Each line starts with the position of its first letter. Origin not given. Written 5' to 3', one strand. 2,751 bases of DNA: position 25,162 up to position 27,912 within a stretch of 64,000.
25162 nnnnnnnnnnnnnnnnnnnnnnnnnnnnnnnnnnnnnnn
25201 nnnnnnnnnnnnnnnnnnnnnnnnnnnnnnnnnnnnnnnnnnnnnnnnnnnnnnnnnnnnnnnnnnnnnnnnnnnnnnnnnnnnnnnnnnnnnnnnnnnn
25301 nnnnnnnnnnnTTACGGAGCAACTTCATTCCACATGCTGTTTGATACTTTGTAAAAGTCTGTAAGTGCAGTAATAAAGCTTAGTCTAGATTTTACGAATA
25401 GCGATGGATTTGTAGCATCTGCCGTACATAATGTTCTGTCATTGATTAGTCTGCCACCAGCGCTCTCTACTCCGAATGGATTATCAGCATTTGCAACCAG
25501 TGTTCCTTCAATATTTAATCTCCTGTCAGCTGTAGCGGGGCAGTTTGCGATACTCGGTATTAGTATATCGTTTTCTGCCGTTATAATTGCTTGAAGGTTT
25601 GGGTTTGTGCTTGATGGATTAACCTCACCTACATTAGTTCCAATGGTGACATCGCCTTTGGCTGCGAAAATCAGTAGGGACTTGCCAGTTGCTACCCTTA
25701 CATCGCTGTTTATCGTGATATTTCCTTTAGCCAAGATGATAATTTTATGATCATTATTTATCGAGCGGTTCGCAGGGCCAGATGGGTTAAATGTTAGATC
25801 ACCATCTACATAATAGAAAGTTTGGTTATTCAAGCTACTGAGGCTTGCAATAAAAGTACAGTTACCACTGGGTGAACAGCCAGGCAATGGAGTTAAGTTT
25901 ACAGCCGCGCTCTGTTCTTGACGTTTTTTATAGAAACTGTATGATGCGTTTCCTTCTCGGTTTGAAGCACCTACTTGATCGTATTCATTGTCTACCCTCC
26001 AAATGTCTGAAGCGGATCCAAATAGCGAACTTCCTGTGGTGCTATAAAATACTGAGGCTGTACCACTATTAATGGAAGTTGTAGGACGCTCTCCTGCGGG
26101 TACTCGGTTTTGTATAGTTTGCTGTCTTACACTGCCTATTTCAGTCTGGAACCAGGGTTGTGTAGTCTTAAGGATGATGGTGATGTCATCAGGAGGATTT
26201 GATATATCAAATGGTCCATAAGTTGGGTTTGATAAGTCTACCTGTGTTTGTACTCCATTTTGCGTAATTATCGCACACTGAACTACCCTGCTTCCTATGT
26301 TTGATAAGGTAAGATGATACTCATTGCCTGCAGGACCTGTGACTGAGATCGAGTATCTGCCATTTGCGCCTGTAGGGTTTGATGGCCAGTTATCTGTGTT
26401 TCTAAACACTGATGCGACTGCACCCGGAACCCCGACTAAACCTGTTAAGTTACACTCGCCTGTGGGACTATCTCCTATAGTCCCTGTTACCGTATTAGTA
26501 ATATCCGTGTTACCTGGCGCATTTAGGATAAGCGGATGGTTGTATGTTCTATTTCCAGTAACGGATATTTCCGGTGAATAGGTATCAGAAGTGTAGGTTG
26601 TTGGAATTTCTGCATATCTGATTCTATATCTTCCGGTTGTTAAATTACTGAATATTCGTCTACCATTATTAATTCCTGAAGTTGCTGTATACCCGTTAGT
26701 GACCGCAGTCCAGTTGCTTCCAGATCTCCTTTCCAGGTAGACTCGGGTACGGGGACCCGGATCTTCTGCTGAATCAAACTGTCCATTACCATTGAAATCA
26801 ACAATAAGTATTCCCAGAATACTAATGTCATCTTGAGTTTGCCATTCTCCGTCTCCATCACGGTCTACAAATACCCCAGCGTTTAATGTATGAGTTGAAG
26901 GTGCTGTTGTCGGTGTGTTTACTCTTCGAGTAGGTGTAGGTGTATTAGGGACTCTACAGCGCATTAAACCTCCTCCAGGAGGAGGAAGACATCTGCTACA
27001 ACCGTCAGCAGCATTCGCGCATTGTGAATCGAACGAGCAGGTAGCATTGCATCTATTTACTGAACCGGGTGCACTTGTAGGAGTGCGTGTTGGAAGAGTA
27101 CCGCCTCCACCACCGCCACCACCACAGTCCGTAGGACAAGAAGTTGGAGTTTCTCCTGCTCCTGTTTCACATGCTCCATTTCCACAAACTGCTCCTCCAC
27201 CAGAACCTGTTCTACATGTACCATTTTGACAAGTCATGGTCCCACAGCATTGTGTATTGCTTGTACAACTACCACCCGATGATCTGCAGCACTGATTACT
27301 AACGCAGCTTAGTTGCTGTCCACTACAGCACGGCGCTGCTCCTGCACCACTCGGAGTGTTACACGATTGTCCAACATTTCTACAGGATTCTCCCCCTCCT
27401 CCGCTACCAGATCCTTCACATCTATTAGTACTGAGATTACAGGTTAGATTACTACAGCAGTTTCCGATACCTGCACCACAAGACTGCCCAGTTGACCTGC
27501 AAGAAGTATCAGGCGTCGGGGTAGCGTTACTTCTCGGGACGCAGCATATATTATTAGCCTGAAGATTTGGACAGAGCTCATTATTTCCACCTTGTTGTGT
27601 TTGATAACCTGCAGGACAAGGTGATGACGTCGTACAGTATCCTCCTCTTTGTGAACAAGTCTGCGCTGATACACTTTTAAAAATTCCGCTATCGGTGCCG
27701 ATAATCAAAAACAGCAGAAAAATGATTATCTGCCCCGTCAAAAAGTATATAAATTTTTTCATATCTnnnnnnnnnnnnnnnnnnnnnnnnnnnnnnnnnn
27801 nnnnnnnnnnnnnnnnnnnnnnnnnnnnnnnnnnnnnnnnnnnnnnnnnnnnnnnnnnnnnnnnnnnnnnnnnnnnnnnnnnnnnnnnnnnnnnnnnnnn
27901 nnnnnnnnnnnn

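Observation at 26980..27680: Tandem knottin-like cystine modules and a Gly8 run in a bacterial surface protein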

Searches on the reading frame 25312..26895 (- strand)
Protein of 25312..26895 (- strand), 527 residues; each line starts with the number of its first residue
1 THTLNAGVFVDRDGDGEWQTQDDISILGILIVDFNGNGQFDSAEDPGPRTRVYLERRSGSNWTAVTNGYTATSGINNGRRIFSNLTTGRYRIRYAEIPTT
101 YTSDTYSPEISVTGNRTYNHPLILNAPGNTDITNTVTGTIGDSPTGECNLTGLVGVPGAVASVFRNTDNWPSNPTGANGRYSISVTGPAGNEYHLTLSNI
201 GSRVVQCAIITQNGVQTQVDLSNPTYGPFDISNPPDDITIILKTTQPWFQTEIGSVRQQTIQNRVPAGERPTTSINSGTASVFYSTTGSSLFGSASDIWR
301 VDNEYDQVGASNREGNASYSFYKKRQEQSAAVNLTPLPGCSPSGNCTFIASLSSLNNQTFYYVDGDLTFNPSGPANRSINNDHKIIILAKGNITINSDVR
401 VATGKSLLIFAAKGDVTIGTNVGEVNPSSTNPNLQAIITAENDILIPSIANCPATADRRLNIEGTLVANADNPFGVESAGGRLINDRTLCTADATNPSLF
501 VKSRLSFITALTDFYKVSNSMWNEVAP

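Call 22: find_related_loci(query=A1, collection=genome_contigs, flank=6000)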
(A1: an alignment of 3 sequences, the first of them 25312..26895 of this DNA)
Query A1 (527 aa) in genome_contigs; peptide patterns used: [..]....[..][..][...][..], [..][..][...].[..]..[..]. (x = any residue, [..] = any of these).
483 stretches matched a pattern; 12 encode a relative of the query (tblastn E <= 1e-3); 12 distinct loci.
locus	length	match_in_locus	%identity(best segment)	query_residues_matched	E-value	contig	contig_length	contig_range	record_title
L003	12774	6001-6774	34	273-527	8e-28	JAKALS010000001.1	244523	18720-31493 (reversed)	MAG: bacterium isolate WY5.bin132 NODE_53_length_244523_cov_6.470032, whole genome shotgun sequence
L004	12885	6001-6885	27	237-527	1e-20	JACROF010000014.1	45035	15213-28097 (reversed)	MAG: Candidatus Levyibacteriota bacterium isolate NC_groundwater_1954_Pr3_S-0.2um_39_3 scaffold_341150, whole genome sho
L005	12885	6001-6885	28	236-527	2e-20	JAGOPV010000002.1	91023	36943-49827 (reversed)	MAG: Candidatus Levyibacteriota bacterium isolate Gw_Eff_bin_218 Gw_Eff_312_length_91023_cov_9.896299, whole genome shot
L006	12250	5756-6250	34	348-527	3e-20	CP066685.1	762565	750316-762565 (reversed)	MAG: Candidatus Levyibacteriota bacterium isolate NC_groundwater_389_Ag_B-0.1um_36_40 chromosome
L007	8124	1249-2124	28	247-527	2e-18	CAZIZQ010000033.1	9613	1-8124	MAG TPA_asm: uncultured Gammaproteobacteria bacterium isolate binchicken_co251_1011 genome assembly, contig: NODE_10090_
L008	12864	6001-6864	27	242-527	3e-18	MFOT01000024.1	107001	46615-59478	MAG: Candidatus Levybacteria bacterium RIFCSPLOWO2_01_FULL_38_21 rifcsplowo2_01_scaffold_594, whole genome shotgun seque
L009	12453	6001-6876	26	242-527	1e-17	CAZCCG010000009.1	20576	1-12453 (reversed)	MAG TPA_asm: uncultured Gammaproteobacteria bacterium isolate SRP200132_co1_33 genome assembly, contig: NODE_4509_length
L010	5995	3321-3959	30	314-527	4e-17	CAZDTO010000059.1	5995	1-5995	MAG TPA_asm: uncultured Gammaproteobacteria bacterium isolate binchicken_co38_474 genome assembly, contig: NODE_27831_le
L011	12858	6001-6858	25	247-527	1e-15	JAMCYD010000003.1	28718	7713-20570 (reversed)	MAG: Patescibacteria group bacterium isolate FK_Sedi_B_Bin.369 NODE_5071_length_28718_cov_49.8487, whole genome shotgun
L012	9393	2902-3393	28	344-527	1e-15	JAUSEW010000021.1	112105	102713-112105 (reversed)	MAG: Candidatus Levyibacteriota bacterium isolate E14_maxbin.252 E14_k141_1448703, whole genome shotgun sequence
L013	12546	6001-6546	30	347-527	2e-14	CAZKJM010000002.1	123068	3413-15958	MAG TPA_asm: uncultured Gammaproteobacteria bacterium isolate binchicken_co20_415 genome assembly, contig: NODE_380_leng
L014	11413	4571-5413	26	237-527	4e-14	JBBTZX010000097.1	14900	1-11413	MAG: Patescibacteria group bacterium isolate H14-bin027_1 H14_bin027_1_000000000097, whole genome shotgun sequence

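Call 51: search_solved_structures(query=A1, max_evalue=1)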
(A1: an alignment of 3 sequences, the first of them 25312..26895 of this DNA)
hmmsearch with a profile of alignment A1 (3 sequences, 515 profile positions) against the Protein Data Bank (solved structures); distinct sequences matched with E-value up to 1: 5.
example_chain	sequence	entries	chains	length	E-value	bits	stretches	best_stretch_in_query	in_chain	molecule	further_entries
10ps_A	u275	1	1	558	3e-05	26.1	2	24-127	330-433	Serine-aspartate repeat-containing protein D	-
2ww8_A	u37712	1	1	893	0.0032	19.4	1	56-108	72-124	CELL WALL SURFACE ANCHOR FAMILY PROTEIN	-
9p8h_SD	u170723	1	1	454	0.23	13.3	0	336-388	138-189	40S ribosomal protein S3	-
4oq1_A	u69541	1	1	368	0.29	13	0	59-108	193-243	Cell wall surface anchor family protein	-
8bdw_A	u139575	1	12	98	0.4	12.5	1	54-110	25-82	Cell surface adherence protein,collagen-binding domain, LPXTG-motif cell wall anchor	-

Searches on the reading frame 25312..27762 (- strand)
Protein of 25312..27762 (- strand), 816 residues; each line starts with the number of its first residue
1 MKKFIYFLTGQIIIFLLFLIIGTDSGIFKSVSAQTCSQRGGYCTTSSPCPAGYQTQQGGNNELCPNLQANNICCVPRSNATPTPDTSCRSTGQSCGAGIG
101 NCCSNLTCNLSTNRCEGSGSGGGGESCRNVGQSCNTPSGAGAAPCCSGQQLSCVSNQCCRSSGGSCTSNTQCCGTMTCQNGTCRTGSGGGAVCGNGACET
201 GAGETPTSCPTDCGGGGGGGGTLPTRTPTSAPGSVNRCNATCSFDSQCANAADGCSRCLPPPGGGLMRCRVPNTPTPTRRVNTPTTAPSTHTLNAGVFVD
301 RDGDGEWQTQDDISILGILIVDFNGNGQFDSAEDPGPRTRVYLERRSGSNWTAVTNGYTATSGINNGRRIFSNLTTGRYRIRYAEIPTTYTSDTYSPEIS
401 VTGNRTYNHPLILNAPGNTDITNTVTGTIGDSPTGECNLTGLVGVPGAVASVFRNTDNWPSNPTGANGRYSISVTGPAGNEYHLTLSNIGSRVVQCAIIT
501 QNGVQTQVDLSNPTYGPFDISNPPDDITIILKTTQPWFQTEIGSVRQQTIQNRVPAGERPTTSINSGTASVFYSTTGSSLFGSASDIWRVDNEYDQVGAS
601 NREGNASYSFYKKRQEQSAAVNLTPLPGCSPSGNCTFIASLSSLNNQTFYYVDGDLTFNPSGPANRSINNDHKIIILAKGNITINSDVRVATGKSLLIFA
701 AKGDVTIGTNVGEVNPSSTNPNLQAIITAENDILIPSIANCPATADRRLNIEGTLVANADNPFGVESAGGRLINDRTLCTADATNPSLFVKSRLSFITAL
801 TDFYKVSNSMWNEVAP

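Call 6: search_protein_families(library=pfam, proteins=[window:25312-27762:-], max_evalue=1)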
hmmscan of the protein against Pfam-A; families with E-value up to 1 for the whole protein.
window:25312-27762:- (816 aa): 2 families
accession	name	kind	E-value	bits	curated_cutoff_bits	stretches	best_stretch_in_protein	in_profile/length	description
PF17210.9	SdrD_B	-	0.00056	20.5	29.7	1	321-392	9-72/112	SdrD B-like domain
PF23981.1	DUF7305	-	0.022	15.1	27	1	650-731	51-129/185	Domain of unknown function (DUF7305)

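Call 13: find_encoding_contigs(protein=window:25312-27762:-, flank=10000, max_places=6)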
Protein window:25312-27762:- (816 aa): no gene with exactly this product is on record in the collection.

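Call 16: find_homologous_proteins(query=window:25312-27762:-, max_evalue=0.001)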
Query window:25312-27762:- (816 aa): 2 proteins with E <= 0.001 among 8000 candidates.
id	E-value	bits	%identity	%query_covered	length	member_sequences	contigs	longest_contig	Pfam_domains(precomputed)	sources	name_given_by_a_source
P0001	0.0e+0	1840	100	99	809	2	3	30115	-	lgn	-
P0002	1.0e-17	82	31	33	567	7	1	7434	-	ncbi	-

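Call 17: find_encoding_contigs(protein=P0001, flank=10000, max_places=6)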
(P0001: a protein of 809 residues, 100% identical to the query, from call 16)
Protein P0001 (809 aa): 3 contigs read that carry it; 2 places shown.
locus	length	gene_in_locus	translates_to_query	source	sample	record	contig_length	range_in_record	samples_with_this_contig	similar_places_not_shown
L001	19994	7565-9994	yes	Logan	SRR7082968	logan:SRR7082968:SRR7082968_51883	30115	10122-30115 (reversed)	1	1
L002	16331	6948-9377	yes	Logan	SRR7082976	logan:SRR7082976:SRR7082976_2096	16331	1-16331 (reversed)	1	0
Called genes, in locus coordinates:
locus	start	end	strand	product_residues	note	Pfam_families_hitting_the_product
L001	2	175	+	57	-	?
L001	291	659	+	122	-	PF01029:NusB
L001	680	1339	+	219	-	PF14622:Ribonucleas_3_3, PF00636:Ribonuclease_3, PF00035:dsrm, PF14709:DND1_DSRM (weak)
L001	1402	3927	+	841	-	-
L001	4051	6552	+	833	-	PF17802:SpaA (faint), PF13620:CarboxypepD_reg (faint), PF13715:CarbopepD_reg_2 (faint), PF16371:MetallophosN (faint), PF17210:SdrD_B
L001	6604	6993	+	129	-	-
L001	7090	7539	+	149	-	-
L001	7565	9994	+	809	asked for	-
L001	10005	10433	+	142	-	-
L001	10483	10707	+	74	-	PF00886:Ribosomal_S16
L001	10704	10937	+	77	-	PF13083:KH_KhpA-B, PF00013:KH_1 (weak)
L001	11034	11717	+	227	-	PF01746:tRNA_m1G_MT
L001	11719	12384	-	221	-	-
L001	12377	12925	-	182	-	-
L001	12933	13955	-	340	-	PF11104:PilM_2, PF25216:Volactin (faint), PF14450:FtsA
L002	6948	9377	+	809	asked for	-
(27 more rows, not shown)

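Call 53: search_protein_families(library=ncbifam, proteins=[window:25312-27762:-, P0002], max_evalue=0.1)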
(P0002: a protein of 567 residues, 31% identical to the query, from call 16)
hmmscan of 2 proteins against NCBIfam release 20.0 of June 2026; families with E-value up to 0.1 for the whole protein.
window:25312-27762:- (816 aa): 0 families

P0002 (567 aa): 0 families

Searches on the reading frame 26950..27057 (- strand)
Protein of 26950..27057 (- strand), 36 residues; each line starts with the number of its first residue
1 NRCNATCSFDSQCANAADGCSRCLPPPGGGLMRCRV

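Call 61: search_solved_structures(query=A7, max_evalue=10, show_alignments=2)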
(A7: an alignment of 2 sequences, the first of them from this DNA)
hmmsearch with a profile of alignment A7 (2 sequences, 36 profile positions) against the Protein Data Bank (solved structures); distinct sequences matched with E-value up to 10: 2.
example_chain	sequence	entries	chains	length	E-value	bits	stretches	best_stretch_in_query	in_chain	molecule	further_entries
2lni_A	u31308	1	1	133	0.37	14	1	9-24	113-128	Stress-induced-phosphoprotein 1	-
7kw7_E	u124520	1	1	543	1.7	11.8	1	9-24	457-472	Stress-induced-phosphoprotein 1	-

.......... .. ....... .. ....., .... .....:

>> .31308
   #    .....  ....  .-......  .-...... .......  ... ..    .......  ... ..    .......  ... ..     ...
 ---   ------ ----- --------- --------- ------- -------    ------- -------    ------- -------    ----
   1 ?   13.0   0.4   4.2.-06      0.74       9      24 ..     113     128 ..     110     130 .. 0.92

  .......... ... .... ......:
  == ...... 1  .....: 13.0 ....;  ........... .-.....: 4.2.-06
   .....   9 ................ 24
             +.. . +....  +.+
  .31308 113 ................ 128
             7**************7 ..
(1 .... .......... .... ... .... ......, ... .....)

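Call 63: search_protein_families(library=pfam, proteins=[window:26950-27057:-], max_evalue=10)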
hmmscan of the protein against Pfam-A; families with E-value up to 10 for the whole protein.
seq(36 aa): 0 families
